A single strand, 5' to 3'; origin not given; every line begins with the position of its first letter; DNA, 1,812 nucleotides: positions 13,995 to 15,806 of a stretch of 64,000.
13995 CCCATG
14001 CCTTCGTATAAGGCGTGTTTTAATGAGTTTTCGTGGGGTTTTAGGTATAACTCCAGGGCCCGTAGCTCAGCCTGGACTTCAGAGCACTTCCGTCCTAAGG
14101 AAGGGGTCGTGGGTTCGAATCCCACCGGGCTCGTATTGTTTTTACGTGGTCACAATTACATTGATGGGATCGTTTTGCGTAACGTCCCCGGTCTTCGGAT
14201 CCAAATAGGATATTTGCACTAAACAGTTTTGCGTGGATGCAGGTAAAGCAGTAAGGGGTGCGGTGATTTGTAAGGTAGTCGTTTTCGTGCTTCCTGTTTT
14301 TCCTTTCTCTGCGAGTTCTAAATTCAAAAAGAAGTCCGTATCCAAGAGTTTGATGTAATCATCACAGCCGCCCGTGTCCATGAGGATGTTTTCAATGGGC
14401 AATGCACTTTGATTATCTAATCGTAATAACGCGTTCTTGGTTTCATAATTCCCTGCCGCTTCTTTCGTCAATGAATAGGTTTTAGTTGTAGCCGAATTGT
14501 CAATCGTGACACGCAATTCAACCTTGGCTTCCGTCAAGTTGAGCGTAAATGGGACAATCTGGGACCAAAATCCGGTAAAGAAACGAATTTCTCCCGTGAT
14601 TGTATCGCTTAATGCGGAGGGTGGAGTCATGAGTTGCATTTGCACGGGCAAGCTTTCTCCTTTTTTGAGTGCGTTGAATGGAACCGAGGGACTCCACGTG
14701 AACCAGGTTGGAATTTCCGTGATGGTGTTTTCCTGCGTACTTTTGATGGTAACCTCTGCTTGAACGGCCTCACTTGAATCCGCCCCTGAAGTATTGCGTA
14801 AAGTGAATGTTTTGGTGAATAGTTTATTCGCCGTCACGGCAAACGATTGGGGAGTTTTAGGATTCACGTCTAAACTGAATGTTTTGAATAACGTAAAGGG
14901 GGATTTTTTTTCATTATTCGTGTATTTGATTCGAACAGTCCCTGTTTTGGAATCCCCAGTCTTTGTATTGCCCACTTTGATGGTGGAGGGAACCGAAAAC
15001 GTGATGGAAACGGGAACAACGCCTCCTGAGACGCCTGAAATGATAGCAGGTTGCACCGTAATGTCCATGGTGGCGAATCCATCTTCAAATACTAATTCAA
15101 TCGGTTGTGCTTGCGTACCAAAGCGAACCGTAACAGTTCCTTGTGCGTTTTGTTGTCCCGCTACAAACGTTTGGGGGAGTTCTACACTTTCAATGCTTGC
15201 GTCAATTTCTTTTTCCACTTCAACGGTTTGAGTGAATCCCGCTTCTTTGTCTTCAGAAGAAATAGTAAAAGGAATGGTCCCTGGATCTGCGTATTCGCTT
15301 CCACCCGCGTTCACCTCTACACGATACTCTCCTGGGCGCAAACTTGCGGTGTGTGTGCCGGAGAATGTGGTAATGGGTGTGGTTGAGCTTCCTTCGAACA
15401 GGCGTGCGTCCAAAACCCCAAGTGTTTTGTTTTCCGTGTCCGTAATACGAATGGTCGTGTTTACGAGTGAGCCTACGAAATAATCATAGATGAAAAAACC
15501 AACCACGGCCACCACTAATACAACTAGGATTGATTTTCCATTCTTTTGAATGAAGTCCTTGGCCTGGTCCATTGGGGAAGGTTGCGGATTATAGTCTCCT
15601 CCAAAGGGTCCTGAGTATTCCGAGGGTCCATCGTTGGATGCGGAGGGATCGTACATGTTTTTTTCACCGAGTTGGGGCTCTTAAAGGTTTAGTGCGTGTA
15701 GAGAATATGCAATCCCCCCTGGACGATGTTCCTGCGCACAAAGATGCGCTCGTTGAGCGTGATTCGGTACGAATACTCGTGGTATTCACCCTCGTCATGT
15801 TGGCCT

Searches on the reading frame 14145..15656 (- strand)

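Call 10: search_protein_families(library=pfam, proteins=[window:14145-15656:-], max_evalue=0.01)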
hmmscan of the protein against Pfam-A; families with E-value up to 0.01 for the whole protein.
window:14145-15656:- (504 aa): 1 family
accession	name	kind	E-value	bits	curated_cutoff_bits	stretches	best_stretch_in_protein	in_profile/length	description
PF16158.11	N_BRCA1_IG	-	0.0043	18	28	0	269-347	3-80/108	Ig-like domain from next to BRCA1 gene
